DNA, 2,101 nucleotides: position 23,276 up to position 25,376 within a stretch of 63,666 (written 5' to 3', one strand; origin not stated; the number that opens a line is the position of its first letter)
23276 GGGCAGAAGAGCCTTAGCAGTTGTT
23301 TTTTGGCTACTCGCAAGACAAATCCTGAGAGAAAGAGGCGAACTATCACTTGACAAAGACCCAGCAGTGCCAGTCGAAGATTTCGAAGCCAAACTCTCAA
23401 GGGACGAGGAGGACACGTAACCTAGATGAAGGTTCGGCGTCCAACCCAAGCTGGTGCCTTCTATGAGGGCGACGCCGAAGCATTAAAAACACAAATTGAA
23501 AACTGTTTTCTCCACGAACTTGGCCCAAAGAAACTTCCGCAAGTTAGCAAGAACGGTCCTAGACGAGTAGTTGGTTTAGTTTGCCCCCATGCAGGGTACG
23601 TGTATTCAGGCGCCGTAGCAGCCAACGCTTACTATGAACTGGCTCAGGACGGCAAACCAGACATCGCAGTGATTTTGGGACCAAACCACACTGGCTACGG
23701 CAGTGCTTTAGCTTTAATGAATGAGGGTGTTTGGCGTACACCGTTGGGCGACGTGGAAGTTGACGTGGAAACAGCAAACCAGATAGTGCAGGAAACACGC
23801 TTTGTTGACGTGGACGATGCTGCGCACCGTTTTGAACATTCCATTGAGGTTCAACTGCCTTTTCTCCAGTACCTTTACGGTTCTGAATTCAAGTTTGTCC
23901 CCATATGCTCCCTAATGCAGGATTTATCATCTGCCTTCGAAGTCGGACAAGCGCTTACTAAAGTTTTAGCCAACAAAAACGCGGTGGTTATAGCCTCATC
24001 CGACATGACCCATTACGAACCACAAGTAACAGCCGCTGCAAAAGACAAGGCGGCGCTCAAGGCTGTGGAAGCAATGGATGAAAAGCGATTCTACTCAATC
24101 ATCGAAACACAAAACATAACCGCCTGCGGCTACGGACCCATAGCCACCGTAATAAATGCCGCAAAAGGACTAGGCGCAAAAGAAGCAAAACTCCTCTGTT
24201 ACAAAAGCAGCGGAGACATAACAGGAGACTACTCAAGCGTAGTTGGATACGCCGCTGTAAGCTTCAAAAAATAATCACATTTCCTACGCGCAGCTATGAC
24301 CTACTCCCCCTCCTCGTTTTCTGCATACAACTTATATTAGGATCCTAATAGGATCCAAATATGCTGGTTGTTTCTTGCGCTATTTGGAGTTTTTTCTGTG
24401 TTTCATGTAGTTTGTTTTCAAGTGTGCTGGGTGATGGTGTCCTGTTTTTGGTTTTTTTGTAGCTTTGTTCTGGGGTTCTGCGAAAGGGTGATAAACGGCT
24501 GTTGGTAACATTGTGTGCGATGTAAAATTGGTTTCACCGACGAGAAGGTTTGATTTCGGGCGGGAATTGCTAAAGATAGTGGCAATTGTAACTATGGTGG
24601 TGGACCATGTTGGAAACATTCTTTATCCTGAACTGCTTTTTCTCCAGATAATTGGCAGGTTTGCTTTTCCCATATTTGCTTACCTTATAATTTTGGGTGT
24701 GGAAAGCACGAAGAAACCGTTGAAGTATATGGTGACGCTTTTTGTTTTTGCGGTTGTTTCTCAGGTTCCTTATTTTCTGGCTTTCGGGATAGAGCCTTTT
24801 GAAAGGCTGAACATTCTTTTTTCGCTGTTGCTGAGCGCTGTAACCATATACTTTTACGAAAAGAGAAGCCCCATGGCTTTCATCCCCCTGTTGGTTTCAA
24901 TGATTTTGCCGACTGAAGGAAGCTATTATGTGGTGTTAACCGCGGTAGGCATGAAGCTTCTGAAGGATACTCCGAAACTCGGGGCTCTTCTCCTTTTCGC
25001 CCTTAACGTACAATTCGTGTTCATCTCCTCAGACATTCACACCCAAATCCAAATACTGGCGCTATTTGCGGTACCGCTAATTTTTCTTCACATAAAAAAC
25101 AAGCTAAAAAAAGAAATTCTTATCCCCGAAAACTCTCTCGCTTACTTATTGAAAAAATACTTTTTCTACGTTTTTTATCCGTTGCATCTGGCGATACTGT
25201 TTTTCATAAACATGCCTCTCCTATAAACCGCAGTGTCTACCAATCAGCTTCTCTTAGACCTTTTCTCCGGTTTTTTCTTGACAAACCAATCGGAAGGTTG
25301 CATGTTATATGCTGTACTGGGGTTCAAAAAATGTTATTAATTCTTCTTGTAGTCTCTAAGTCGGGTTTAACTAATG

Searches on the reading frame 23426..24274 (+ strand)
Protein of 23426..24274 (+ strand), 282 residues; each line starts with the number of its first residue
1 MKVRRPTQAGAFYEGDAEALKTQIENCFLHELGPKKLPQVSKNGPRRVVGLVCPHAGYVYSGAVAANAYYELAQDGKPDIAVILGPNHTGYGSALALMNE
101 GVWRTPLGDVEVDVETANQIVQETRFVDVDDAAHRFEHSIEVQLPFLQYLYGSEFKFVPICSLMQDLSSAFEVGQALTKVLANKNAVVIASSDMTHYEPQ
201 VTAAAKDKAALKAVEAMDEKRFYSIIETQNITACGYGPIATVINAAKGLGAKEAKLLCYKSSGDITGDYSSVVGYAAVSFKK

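Call 25: search_protein_families(library=pfam, proteins=[window:23426-24274:+])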
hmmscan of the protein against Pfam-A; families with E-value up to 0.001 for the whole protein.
window:23426-24274:+ (282 aa): 3 families
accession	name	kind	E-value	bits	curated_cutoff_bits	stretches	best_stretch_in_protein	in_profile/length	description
PF01875.22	Memo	-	2.2e-87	293.1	27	1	6-278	2-268/269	Memo-like protein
PF02900.23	LigB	-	2.4e-07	30.5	26.3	1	93-220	67-202/269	Catalytic LigB subunit of aromatic ring-opening dioxygenase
PF01408.29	GFO_IDH_MocA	-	0.00081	20.5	24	0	66-102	51-87/120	Oxidoreductase family, NAD-binding Rossmann fold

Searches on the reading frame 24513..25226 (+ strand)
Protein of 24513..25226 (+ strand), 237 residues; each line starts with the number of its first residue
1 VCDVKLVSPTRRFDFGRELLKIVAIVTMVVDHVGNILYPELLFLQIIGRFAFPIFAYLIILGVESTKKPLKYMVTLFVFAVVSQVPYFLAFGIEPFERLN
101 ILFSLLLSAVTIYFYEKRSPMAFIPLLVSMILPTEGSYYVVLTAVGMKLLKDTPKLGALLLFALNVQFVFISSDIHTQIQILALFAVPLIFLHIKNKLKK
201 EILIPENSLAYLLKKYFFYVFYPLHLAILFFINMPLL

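Call 25: search_protein_families(library=pfam, proteins=[window:24513-25226:+])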
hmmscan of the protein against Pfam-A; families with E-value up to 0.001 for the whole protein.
window:24513-25226:+ (237 aa): 1 family
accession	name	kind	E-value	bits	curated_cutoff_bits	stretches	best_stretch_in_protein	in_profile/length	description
PF05857.17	TraX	-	5.8e-35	121.6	25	1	17-232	2-216/217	TraX protein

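Call 38: find_homologous_proteins(query=window:24513-25226:+, max_evalue=1e-20)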
Query window:24513-25226:+ (237 aa): 519 proteins with E <= 1e-20 among 3872 candidates; the best 120 are listed.
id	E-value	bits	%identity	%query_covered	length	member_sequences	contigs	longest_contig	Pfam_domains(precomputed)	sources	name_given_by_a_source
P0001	2.0e-135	468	94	100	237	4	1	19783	PF05857.18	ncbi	-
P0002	6.3e-133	460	93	100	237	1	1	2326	PF05857.18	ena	-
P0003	2.3e-126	438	89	99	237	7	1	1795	PF05857.18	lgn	-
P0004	1.2e-122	426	86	98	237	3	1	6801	PF05857.18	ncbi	-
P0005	6.9e-122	424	84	99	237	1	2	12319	PF05857.18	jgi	-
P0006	1.3e-121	423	84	100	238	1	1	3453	PF05857.18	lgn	-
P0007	3.1e-120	418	83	100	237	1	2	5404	PF05857.18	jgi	jgi:hypothetical protein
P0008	5.6e-120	417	84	98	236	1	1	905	PF05857.18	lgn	-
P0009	1.1e-118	413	82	99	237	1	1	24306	PF05857.18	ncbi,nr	ncbi:hypothetical protein JXA31_04555 [Candidatus Bathyarchaeota archaeon]|nr:hypothetical protein [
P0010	7.7e-118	410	84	97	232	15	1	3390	PF05857.18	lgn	-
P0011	1.1e-117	410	81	99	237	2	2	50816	PF05857.18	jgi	-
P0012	1.3e-117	410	83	97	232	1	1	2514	PF05857.18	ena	-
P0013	7.0e-117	407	82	97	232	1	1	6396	PF05857.18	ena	-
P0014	7.6e-117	407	81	98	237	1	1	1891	PF05857.18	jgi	jgi:hypothetical protein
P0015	1.1e-116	407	82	97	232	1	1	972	PF05857.18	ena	-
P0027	3.3e-114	398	84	95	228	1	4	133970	PF05857.18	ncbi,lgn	-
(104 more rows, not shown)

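Call 39: find_encoding_contigs(protein=P0001, flank=10000, max_places=3)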
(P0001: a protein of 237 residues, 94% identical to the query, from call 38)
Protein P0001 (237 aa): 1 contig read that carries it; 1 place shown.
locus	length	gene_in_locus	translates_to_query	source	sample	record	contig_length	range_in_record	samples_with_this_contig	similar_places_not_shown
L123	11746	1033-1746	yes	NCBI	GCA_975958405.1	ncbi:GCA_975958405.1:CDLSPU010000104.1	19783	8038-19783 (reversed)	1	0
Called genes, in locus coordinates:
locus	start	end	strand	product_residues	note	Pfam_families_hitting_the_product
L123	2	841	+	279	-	?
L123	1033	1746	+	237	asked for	PF05857:TraX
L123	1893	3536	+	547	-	PF00501:AMP-binding, PF13193:AMP-binding_C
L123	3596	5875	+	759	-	PF00708:Acylphosphatase, PF07503:zf-HYPF, PF01300:Sua5_yciO_yrdC, PF17788:HypF_C, PF22521:HypF_C_2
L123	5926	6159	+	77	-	PF01455:HupF_HypC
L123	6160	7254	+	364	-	PF01924:HypD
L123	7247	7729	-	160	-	PF00160:Pro_isomerase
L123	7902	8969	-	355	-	PF00586:AIRS, PF02769:AIRS_C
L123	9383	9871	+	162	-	PF00237:Ribosomal_L22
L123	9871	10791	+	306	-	PF07650:KH_2, PF00189:Ribosomal_S3_C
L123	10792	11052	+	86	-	PF00831:Ribosomal_L29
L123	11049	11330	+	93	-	PF01868:RNase_P-MRP_p29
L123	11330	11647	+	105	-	PF00366:Ribosomal_S17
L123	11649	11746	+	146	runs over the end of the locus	PF00238:Ribosomal_L14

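Call 40: find_encoding_contigs(protein=P0027, flank=10000, max_places=4)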
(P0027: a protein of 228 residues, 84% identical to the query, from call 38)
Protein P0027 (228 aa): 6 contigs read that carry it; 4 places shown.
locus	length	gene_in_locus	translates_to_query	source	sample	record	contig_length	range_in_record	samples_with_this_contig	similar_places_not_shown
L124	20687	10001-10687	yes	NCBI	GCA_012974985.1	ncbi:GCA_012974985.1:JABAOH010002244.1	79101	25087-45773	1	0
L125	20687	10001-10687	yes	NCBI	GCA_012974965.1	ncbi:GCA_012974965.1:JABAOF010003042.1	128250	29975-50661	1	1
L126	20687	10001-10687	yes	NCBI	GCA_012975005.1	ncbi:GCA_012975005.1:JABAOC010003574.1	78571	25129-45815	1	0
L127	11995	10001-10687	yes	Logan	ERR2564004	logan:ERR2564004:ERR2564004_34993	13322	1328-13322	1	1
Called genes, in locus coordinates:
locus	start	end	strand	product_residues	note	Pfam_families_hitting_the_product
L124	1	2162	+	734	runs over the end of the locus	PF02359:CDC48_N, PF02933:CDC48_2, PF05496:RuvB_N, PF13191:AAA_16 (weak), PF00004:AAA, PF17862:AAA_lid_3, PF00004:AAA, PF17862:AAA_lid_3, +24 more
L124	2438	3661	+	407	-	PF00070:Pyr_redox (faint), PF01266:DAO (weak), PF01494:FAD_binding_3, PF03486:HI0933_like (weak), PF05834:Lycopene_cycl, PF12831:FAD_oxidored, PF01266:DAO (weak), PF22578:GGR_cat (weak), +3 more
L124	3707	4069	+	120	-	PF01981:PTH2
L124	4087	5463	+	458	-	PF01142:TruD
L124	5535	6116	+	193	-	PF13367:PrsW-protease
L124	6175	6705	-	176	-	PF01467:CTP_transf_like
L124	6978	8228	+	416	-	PF03952:Enolase_N, PF00113:Enolase_C, PF13378:MR_MLE_C (weak)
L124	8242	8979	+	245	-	PF00318:Ribosomal_S2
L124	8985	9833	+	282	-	PF01875:Memo, PF02900:LigB (weak)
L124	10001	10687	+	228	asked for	PF05857:TraX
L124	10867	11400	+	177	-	PF00501:AMP-binding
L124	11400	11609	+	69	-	PF00501:AMP-binding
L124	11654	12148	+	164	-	-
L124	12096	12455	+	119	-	PF13193:AMP-binding_C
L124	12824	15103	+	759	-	PF00708:Acylphosphatase, PF07503:zf-HYPF, PF01300:Sua5_yciO_yrdC, PF17788:HypF_C, PF22521:HypF_C_2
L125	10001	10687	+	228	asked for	PF05857:TraX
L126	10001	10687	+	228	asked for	PF05857:TraX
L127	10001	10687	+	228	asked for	PF05857:TraX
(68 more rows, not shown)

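Call 41: find_encoding_contigs(protein=P0011, flank=10000, max_places=3)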
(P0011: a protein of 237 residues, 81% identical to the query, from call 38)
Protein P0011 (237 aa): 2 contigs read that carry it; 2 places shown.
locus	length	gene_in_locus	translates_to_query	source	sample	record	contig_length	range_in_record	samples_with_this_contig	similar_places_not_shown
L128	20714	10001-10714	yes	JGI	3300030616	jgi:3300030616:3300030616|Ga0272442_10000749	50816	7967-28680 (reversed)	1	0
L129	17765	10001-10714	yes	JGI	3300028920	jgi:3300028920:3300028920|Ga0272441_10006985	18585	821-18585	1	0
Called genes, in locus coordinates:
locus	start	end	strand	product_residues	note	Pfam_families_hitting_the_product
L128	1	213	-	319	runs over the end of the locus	PF04015:DUF362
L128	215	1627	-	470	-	PF13353:Fer4_12, PF04055:Radical_SAM, PF13186:SPASM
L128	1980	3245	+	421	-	PF13360:PQQ_2, PF01011:PQQ (faint), PF13570:Beta-prop_ACSF4, PF13360:PQQ_2, PF13570:Beta-prop_ACSF4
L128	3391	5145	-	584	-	PF00301:Rubredoxin, PF02776:TPP_enzyme_N, PF00205:TPP_enzyme_M, PF02775:TPP_enzyme_C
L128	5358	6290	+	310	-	PF03486:HI0933_like (faint), PF07992:Pyr_redox_2, PF00743:FMO-like (faint), PF13738:Pyr_redox_3, PF01266:DAO (weak), PF00070:Pyr_redox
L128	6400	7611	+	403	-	PF00037:Fer4 (weak), PF13237:Fer4_10, PF02662:FlpD, PF12838:Fer4_7, PF13187:Fer4_9, PF14697:Fer4_21, PF00037:Fer4, PF02662:FlpD, +11 more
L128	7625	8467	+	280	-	PF10418:DHODB_Fe-S_bind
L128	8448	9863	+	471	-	PF14691:Fer4_20, PF13738:Pyr_redox_3 (faint), PF01262:AlaDh_PNT_C (faint), PF13241:NAD_binding_7 (faint), PF00070:Pyr_redox (faint), PF01134:GIDA (faint), PF07992:Pyr_redox_2, PF13450:NAD_binding_8 (weak), +3 more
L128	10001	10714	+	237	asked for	PF05857:TraX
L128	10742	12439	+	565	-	PF00501:AMP-binding, PF13193:AMP-binding_C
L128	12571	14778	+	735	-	PF00708:Acylphosphatase, PF07503:zf-HYPF, PF01300:Sua5_yciO_yrdC, PF17788:HypF_C, PF00814:TsaD (faint), PF22521:HypF_C_2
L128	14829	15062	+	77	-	PF01455:HupF_HypC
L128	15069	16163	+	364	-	PF01924:HypD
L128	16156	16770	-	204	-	PF00160:Pro_isomerase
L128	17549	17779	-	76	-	-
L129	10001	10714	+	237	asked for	PF05857:TraX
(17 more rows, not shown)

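Call 78: find_encoding_contigs(protein=P0004, flank=3000, max_places=2)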
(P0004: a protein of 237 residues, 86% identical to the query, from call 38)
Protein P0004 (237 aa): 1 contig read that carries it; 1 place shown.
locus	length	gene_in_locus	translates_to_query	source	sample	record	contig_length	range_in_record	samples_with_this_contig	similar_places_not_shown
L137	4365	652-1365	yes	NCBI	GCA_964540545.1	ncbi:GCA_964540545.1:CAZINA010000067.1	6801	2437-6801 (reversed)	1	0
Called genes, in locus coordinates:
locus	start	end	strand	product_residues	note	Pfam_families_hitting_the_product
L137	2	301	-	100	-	?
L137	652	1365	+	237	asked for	PF05857:TraX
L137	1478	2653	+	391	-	PF02183:HALZ (faint), PF04473:DUF553 (weak)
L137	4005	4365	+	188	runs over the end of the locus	PF00501:AMP-binding, PF13193:AMP-binding_C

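Call 79: find_encoding_contigs(protein=P0005, flank=3000, max_places=2)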
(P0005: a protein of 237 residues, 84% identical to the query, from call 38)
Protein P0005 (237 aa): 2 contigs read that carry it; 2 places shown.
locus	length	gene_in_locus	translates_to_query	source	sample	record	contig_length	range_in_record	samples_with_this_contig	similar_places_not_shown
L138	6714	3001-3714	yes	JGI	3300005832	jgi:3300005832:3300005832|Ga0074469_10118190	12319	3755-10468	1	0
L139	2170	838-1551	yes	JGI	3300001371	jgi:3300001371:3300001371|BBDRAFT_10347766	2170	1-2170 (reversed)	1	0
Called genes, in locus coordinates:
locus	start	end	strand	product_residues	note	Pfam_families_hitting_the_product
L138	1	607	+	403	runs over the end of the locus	PF13237:Fer4_10, PF12838:Fer4_7, PF02662:FlpD, PF12838:Fer4_7, PF13187:Fer4_9, PF14697:Fer4_21, PF00037:Fer4, PF02662:FlpD, +13 more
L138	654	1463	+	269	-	PF10418:DHODB_Fe-S_bind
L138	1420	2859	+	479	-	PF14691:Fer4_20, PF01262:AlaDh_PNT_C (faint), PF13738:Pyr_redox_3 (faint), PF00070:Pyr_redox (faint), PF01134:GIDA (faint), PF01266:DAO (faint), PF07992:Pyr_redox_2, PF13450:NAD_binding_8 (weak), +3 more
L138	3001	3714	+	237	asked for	PF05857:TraX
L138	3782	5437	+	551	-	PF00501:AMP-binding, PF13193:AMP-binding_C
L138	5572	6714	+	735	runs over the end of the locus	PF00708:Acylphosphatase, PF07503:zf-HYPF, PF01300:Sua5_yciO_yrdC, PF17788:HypF_C, PF00814:TsaD (faint), PF22521:HypF_C_2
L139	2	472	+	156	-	?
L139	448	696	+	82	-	PF07992:Pyr_redox_2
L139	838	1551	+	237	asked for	PF05857:TraX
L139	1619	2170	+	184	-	?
